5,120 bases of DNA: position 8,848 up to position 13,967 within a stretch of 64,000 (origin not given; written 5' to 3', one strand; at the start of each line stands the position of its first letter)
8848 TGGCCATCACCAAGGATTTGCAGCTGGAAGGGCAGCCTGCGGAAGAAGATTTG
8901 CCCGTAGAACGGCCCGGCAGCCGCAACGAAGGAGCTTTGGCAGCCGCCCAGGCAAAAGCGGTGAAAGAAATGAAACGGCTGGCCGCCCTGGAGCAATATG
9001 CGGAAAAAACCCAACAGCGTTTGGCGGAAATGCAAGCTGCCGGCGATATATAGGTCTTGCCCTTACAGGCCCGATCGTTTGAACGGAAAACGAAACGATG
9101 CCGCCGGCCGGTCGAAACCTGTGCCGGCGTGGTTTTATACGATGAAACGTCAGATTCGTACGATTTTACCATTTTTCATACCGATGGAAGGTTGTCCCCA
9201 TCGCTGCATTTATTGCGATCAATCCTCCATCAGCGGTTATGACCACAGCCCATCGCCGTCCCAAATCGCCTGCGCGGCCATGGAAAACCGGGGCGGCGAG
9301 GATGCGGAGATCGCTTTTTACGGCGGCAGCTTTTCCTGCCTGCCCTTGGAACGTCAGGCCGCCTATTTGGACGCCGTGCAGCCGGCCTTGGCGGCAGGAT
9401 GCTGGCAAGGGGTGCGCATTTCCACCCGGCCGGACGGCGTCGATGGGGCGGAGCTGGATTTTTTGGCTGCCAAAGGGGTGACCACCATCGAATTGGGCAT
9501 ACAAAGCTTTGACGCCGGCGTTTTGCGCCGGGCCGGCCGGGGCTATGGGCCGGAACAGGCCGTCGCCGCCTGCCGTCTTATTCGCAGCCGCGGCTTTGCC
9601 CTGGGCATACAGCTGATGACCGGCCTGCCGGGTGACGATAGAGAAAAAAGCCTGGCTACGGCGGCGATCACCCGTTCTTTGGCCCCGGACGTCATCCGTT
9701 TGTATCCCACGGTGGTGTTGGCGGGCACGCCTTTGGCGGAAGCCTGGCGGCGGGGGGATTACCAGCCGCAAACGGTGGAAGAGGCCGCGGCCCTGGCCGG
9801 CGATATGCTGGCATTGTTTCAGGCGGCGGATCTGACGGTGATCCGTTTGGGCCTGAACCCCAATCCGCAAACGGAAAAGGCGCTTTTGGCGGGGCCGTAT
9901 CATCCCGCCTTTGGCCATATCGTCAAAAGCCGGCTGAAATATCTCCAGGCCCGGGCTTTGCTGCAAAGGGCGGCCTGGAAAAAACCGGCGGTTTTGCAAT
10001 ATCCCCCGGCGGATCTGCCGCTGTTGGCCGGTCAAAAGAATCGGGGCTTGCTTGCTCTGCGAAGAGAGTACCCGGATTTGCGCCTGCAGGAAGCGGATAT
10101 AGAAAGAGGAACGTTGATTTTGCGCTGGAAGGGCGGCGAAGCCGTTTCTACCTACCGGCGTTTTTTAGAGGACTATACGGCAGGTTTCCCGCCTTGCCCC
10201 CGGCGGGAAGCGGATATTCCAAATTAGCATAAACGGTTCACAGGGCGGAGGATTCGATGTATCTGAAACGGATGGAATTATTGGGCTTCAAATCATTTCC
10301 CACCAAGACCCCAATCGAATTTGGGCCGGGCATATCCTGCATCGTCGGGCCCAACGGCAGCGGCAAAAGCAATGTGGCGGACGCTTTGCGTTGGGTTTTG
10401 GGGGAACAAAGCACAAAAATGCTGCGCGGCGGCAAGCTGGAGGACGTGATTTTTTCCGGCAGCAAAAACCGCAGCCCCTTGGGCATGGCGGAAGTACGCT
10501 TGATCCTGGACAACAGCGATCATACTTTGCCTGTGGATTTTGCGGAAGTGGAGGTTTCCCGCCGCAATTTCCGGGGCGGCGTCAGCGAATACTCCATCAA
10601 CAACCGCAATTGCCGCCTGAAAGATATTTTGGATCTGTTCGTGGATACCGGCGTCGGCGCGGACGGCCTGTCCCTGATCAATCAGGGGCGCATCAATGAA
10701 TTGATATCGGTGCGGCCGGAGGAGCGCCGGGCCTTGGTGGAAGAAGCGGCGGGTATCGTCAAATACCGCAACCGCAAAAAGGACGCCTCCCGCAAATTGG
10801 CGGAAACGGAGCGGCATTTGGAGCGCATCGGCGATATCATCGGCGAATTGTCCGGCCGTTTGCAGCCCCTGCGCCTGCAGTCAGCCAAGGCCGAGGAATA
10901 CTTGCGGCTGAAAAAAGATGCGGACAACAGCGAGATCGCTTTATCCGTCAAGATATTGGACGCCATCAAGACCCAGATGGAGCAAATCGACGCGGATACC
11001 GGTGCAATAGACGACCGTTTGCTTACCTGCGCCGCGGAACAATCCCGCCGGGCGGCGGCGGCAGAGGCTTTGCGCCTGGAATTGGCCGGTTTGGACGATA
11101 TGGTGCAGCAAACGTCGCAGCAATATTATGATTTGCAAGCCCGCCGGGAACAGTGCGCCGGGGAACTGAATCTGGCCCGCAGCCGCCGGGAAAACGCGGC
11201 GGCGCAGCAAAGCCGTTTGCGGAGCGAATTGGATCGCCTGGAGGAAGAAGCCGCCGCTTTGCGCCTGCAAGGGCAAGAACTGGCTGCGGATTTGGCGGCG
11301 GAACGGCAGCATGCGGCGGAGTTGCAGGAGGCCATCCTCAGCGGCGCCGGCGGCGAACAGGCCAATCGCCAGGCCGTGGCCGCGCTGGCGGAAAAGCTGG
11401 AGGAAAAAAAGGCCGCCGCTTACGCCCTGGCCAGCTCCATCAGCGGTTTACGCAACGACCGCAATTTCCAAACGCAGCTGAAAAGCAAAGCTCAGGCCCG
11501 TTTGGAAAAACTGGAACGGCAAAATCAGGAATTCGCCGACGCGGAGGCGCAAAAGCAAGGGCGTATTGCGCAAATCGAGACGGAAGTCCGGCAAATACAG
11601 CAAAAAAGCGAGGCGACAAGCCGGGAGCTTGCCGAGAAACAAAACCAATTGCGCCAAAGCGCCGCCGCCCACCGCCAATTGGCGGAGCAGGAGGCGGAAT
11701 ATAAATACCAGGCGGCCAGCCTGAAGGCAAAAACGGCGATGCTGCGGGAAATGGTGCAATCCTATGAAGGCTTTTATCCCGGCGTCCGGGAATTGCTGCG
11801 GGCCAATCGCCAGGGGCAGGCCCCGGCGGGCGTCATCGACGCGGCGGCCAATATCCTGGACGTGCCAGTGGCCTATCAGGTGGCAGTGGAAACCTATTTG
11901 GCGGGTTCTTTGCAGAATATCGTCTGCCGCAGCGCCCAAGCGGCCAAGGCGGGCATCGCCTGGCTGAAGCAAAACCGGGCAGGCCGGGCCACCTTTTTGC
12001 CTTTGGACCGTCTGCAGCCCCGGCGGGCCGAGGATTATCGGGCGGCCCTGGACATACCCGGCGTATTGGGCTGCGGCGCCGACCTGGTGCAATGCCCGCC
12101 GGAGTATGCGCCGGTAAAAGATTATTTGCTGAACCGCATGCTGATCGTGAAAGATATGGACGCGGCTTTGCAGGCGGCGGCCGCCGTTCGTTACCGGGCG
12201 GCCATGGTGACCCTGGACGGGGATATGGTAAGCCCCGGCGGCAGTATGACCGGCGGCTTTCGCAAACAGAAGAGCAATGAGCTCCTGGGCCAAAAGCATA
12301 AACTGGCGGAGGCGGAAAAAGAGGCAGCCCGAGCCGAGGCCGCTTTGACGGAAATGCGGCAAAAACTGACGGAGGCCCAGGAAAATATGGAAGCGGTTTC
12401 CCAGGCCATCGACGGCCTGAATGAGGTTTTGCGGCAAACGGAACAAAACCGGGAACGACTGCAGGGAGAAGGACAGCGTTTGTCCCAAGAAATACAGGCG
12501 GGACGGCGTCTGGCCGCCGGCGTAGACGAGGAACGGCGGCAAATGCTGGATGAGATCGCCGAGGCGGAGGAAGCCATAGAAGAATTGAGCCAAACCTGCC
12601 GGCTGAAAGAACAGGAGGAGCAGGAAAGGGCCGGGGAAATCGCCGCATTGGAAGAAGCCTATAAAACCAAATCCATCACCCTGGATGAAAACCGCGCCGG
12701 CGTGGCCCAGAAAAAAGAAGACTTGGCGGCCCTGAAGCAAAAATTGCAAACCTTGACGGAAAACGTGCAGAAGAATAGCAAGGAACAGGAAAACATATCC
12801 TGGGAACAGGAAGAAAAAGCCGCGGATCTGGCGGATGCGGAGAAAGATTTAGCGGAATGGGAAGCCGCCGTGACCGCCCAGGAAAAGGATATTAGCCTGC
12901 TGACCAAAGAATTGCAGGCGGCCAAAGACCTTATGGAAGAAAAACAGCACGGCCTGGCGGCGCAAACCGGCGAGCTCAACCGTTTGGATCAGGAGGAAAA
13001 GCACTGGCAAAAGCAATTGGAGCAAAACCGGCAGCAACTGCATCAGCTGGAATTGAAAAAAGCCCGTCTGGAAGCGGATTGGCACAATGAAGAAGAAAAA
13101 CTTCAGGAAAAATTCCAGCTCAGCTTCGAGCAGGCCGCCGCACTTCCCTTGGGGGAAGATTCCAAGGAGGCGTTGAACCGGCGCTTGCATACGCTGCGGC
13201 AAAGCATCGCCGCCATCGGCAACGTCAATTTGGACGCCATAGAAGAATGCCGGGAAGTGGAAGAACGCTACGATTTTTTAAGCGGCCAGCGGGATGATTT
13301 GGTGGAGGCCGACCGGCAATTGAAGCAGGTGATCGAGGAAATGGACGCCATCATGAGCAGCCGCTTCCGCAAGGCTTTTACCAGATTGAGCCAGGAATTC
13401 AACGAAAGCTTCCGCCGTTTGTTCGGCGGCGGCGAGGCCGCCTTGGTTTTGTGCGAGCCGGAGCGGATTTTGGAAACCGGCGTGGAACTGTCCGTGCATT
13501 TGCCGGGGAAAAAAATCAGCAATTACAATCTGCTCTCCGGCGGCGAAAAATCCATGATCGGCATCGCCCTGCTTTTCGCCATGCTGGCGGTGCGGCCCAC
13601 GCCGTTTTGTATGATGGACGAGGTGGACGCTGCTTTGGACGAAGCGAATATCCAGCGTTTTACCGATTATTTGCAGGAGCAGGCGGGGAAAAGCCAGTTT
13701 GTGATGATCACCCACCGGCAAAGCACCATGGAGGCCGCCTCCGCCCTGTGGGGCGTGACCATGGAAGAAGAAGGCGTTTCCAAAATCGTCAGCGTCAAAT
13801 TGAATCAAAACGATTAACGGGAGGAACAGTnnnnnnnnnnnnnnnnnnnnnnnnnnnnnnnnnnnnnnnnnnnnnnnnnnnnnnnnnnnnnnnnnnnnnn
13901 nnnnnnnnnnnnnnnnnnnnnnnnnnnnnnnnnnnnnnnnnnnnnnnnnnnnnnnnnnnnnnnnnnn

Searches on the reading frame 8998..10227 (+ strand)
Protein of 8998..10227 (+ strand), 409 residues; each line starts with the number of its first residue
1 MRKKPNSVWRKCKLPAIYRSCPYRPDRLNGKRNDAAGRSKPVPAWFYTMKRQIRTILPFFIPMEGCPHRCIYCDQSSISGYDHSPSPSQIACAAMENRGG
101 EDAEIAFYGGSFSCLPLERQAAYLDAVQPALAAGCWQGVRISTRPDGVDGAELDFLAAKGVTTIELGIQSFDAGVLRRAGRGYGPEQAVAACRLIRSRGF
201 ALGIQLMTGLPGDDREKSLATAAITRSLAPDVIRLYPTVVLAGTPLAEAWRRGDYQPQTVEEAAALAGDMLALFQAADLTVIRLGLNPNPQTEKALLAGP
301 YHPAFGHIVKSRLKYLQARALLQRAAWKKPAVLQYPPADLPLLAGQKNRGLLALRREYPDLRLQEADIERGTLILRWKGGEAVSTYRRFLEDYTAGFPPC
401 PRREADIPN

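Call 25: search_protein_families(library=pfam, proteins=[window:8998-10227:+], max_evalue=0.001)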
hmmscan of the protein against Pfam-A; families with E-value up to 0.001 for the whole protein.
window:8998-10227:+ (409 aa): 2 families
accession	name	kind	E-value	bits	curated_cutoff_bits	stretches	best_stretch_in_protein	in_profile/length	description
PF04055.27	Radical_SAM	-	1.1e-19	71.7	29.5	1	61-217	2-158/166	Radical SAM superfamily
PF16199.10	Radical_SAM_C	-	2.9e-18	66.2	31.9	1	230-314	1-84/85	Radical_SAM C-terminal domain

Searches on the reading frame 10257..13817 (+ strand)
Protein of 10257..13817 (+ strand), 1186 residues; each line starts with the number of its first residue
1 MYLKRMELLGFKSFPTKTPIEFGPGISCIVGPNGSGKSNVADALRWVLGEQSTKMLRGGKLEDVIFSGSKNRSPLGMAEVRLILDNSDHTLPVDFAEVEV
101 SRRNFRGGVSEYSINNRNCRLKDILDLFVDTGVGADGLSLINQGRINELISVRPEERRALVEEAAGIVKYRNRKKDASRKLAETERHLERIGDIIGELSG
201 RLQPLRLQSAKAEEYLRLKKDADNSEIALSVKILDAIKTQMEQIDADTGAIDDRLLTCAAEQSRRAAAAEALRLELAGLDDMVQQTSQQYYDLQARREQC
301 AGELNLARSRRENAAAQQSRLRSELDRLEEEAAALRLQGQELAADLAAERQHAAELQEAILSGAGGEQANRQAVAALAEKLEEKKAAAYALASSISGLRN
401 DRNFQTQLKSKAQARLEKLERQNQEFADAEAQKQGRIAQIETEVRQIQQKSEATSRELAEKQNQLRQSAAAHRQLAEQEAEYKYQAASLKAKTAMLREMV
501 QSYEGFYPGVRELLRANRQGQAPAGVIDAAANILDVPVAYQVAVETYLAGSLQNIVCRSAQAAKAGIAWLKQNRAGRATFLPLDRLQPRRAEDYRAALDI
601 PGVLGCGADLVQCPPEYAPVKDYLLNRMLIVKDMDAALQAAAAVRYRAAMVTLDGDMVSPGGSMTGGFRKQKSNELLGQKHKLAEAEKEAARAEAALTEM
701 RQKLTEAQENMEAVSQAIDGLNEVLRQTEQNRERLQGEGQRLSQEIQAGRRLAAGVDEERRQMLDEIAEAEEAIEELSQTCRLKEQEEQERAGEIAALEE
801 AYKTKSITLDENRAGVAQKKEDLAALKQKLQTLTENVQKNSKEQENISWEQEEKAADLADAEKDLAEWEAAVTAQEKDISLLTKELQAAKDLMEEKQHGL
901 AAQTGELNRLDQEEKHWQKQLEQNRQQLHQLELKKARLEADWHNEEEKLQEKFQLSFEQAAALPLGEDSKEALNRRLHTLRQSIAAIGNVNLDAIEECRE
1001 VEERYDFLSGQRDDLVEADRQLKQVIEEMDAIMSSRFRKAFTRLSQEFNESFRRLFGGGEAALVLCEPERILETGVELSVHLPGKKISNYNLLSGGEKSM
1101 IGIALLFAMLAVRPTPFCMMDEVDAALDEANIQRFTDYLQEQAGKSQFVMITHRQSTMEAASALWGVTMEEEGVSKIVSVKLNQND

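Call 25: search_protein_families(library=pfam, proteins=[window:10257-13817:+], max_evalue=0.001)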
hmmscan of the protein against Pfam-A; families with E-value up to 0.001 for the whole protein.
window:10257-13817:+ (1186 aa): 6 families
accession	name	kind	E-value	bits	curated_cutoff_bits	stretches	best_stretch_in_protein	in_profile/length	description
PF02463.25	SMC_N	-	6.1e-69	232.3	40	1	2-1175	1-219/220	RecF/RecN/SMC N terminal domain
PF06470.18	SMC_hinge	-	2.6e-27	95.9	22.5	1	525-640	3-115/116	SMC proteins Flexible Hinge Domain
PF13304.12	AAA_21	-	1.7e-11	45.2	27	1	26-97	1-62/304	AAA domain, putative AbiEii toxin, Type IV TA system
PF13476.12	AAA_23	-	7.7e-09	36.9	27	1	5-220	1-164/201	AAA domain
PF13175.12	AAA_15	-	3.2e-08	34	32.1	1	1-62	1-55/374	AAA ATPase domain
PF13555.12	AAA_29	-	0.00013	22.1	27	1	3-49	1-47/61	P-loop containing region of AAA domain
